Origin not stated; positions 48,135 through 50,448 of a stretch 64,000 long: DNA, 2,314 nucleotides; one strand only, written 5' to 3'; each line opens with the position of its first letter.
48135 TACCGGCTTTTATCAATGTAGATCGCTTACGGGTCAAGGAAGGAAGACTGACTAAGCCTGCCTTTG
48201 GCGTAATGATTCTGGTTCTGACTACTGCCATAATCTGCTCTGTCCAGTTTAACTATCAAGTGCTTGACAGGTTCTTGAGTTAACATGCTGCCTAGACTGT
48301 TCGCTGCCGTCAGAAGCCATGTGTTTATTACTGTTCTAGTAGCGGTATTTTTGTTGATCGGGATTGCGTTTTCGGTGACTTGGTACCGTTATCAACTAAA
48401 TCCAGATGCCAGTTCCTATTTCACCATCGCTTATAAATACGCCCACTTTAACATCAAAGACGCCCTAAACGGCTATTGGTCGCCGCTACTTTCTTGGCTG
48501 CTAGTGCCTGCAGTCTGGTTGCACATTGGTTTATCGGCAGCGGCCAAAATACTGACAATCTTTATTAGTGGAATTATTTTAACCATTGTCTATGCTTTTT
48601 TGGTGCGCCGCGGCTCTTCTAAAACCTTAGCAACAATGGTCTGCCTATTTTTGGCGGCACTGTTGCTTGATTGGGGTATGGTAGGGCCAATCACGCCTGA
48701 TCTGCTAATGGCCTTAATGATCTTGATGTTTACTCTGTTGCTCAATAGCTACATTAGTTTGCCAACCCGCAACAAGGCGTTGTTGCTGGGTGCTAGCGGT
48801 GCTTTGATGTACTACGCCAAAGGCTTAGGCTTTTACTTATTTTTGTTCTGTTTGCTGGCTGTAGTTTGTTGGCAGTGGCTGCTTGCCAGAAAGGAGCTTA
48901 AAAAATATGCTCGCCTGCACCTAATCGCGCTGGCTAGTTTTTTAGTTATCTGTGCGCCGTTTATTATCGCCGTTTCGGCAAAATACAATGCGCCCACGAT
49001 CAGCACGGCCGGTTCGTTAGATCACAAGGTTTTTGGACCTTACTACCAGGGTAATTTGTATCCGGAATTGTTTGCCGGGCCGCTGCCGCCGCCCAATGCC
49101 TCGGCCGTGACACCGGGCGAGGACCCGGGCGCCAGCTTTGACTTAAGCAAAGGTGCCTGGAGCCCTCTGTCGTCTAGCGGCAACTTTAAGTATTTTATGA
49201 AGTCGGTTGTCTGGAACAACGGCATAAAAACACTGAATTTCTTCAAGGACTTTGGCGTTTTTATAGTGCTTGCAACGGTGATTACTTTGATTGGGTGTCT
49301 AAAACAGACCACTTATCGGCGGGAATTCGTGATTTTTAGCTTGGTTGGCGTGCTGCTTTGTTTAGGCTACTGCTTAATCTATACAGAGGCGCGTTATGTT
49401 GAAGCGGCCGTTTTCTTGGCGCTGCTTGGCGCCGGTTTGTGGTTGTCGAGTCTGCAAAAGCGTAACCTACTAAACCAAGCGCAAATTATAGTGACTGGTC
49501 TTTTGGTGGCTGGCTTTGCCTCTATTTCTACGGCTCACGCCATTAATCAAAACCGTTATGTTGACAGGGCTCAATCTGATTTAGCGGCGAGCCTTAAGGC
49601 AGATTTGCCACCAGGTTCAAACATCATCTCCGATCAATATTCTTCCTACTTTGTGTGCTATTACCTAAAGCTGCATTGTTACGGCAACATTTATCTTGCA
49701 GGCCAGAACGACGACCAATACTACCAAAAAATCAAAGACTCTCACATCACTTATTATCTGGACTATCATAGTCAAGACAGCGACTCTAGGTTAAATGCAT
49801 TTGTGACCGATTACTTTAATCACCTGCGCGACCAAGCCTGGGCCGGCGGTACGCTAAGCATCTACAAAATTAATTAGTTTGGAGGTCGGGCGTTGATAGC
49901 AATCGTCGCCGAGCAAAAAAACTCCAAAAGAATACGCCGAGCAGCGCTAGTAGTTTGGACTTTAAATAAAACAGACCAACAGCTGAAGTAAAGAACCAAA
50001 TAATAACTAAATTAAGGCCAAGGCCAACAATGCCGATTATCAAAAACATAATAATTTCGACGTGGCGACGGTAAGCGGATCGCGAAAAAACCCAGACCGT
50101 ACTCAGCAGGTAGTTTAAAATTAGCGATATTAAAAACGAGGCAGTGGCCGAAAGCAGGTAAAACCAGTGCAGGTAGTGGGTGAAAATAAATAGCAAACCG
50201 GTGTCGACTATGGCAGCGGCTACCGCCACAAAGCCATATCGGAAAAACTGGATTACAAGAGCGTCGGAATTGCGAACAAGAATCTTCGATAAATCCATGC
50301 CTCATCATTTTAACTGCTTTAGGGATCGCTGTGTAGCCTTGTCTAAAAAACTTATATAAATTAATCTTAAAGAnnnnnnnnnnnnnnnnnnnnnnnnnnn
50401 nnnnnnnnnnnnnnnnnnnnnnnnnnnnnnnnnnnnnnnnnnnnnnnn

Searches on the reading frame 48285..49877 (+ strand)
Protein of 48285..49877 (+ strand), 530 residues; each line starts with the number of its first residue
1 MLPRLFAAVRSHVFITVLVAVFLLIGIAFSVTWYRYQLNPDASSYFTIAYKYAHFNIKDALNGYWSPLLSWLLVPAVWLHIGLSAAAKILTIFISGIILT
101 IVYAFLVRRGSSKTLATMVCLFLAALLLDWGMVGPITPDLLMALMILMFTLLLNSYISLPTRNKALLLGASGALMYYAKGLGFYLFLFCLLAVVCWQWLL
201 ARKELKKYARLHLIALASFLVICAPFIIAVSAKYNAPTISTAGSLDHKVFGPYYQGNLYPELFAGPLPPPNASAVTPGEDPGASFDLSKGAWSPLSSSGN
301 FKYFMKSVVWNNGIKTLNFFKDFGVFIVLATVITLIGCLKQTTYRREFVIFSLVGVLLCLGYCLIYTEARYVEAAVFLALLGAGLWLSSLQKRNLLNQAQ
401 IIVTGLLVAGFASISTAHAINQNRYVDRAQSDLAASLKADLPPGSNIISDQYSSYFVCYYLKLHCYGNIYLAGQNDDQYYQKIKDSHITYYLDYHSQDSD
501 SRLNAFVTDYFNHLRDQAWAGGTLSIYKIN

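Call 3: search_protein_families(library=pfam, proteins=[window:48285-49877:+])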
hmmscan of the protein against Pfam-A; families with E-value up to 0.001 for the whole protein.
window:48285-49877:+ (530 aa): 0 families

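Call 4: search_protein_families(library=ncbifam, proteins=[window:48285-49877:+])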
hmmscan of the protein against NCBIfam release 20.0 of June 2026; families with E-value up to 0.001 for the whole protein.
window:48285-49877:+ (530 aa): 0 families

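Call 52: find_homologous_proteins(query=window:48285-49877:+)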
Query window:48285-49877:+ (530 aa): 40 proteins with E <= 0.001 among 8000 candidates.
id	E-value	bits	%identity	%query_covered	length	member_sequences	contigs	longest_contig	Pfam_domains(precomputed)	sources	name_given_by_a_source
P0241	0.0e+0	1188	100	100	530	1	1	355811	-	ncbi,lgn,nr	ncbi:MAG TPA: hypothetical protein VFT49_03545 [Candidatus Saccharimonadales bacterium]|nr:hypotheti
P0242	2.5e-136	474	45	98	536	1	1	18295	-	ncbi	-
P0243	8.6e-126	439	40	98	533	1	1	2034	-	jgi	jgi:hypothetical protein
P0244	1.6e-125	438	42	99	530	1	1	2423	-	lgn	-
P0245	1.4e-119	418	40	99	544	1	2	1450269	-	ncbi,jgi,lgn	-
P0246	2.0e-114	401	41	99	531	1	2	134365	-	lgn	-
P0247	1.4e-109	386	38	99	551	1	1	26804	PF13231.13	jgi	-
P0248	1.0e-107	379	37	98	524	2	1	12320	-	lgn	-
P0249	2.9e-94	335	39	98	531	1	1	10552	-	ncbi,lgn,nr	ncbi:MAG TPA: hypothetical protein VG964_02940 [Candidatus Saccharimonadales bacterium]|nr:hypotheti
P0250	3.0e-81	292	39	89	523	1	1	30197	-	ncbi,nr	ncbi:MAG TPA: hypothetical protein VHD84_00005, partial [Candidatus Saccharimonadales bacterium]|nr:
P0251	4.6e-74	268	41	67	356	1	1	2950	-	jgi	jgi:4-amino-4-deoxy-L-arabinose transferase-like glycosyltransferase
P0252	2.9e-73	266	35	97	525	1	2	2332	-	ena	-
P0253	1.2e-46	178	30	89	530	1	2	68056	-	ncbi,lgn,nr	ncbi:MAG: hypothetical protein GTO29_04845 [Candidatus Latescibacteria bacterium]|nr:hypothetical pr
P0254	6.2e-39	152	28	92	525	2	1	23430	-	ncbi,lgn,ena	-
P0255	3.5e-38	150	29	91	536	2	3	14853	-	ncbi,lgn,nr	ncbi:MAG: hypothetical protein A4E25_01612 [Methanobacterium sp. PtaB.Bin024]|nr:MAG: hypothetical p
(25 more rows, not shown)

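Call 61: predict_structure(alignment_id=A2)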
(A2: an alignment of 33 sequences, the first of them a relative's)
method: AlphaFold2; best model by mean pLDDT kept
length: 530 residues; sequences in the alignment: 33
mean_pLDDT: 93.9   pTM: 0.93
mean pLDDT of the five models: 93.9, 93.2, 93.1, 93.0, 92.9
residues with pLDDT >= 90: 458; 70-90: 64; 50-70: 8; < 50: 0
segments of 3 or more residues with pLDDT < 50: none
pLDDT, mean of each block of 10 residues (from residue 1): 75 94 98 96 96 96 93 98 97 98 96 97 97 95 98 96 98 97 96 94 93 98 97 92 87 79 90 93 77 92 93 92 91 96 95 96 84 94 97 96 96 96 95 96 97 95 95 92 96 95 96 94 95
secondary structure, 60 per line:
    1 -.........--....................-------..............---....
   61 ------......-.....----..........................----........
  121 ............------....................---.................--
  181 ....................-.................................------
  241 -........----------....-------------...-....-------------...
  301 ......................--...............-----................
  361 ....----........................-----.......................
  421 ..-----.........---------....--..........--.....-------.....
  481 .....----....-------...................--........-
elements in order: H2-10 H13-32 H40-53 H57-60 H67-72 H74-78 H83-108 H113-132 H139-158 H162-178 H181-200 H202-234 H242-249 H260-263 H281-284 H298-322 H325-339 H345-364 H369-392 H398-422 H428-436 E446-449 H452-461 E464-468 H476-485 E490-493 H501-510 E511-519 E522-529

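Call 64: fold_search(model_id=the predicted structure, library=pdb)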
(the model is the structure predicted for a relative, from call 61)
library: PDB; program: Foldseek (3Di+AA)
matches with E <= 10: 423; with E <= 0.001: 22
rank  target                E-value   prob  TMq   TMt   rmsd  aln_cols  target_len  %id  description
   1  7oci_F                9.8e-08  1.00  0.56  0.47  12.9       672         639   12  Cryo-EM structure of yeast Ost6p containing oligosaccharyltransferase complex (released 2022-02-16)
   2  8b6l_I                1.4e-07  1.00  0.51  0.41  14.1       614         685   12  Subtomogram average of the human Sec61-TRAP-OSTA-translocon (released 2022-12-07)
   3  8age_A                4.2e-07  1.00  0.55  0.47  11.9       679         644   11  Structure of yeast oligosaccharylransferase complex with acceptor peptide bound (released 2022-12-07)
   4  9n9j_I                4.2e-07  1.00  0.56  0.44  13.7       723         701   12  Structure of a GRP94 folding intermediate engaged with a CCDC134- and FKBP11-bound secretory translocon (released 2025-11-19)
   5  8agb_A                7.4e-07  1.00  0.54  0.46  11.2       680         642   11  Structure of yeast oligosaccharylransferase complex with lipid-linked oligosaccharide bound (released 2022-12-07)
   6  5f15                  8.4e-07  1.00  0.56  0.55  11.0       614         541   15  Crystal Structure of ArnT from Cupriavidus metallidurans bound to Undecaprenyl phosphate (released 2016-02-17)
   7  5ezm                  9.6e-07  1.00  0.59  0.58   8.6       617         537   14  Crystal Structure of ArnT from Cupriavidus metallidurans in the apo state (released 2016-02-17)
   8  8pn9_A                1.0e-06  1.00  0.51  0.43  11.0       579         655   13  Structure of human oligosaccharyltransferase OST-A complex bound to NGI-1 (released 2024-05-08)
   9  6s7o_A                1.7e-06  1.00  0.55  0.46  10.9       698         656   11  Cryo-EM structure of human oligosaccharyltransferase complex OST-A (released 2019-12-18)
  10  6ezn_F                1.7e-06  1.00  0.55  0.46  13.5       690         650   12  Cryo-EM structure of the yeast oligosaccharyltransferase (OST) complex (released 2018-01-17)
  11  6c26_A                2.2e-06  1.00  0.52  0.44  14.0       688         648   12  The Cryo-EM structure of a eukaryotic oligosaccharyl transferase complex (released 2018-01-31)
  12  6s7t_A                2.7e-06  1.00  0.54  0.42  14.0       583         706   11  Cryo-EM structure of human oligosaccharyltransferase complex OST-B (released 2019-12-18)
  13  5ogl_A                4.3e-06  1.00  0.49  0.39   9.6       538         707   14  Structure of bacterial oligosaccharyltransferase PglB in complex with an acceptor peptide and an lipid-linked oligosac (released 2017-10-25)
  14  6ftg_5                4.5e-06  1.00  0.51  0.44  13.5       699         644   10  Subtomogram average of OST-containing ribosome-translocon complexes from canine rough microsomal membranes (released 2018-03-21)
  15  8agc_A                6.1e-06  1.00  0.54  0.43  13.2       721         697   11  Structure of yeast oligosaccharylransferase complex with lipid-linked oligosaccharide and non-acceptor peptide bound (released 2022-12-07)
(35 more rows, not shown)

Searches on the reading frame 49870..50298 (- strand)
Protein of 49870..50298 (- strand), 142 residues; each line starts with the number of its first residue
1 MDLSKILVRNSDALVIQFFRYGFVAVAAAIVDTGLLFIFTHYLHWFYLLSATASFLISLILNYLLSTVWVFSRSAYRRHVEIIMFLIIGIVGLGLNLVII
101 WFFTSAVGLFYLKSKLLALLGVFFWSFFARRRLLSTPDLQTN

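Call 3: search_protein_families(library=pfam, proteins=[window:49870-50298:-])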
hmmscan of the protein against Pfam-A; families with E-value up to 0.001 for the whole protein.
window:49870-50298:- (142 aa): 1 family
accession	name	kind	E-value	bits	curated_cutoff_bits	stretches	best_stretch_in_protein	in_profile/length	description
PF04138.20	GtrA_DPMS_TM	-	3e-17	63.3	26.1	1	20-133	1-115/117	GtrA/DPMS, transmembrane domain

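Call 4: search_protein_families(library=ncbifam, proteins=[window:49870-50298:-])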
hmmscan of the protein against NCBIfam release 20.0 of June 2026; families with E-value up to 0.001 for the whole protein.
window:49870-50298:- (142 aa): 0 families
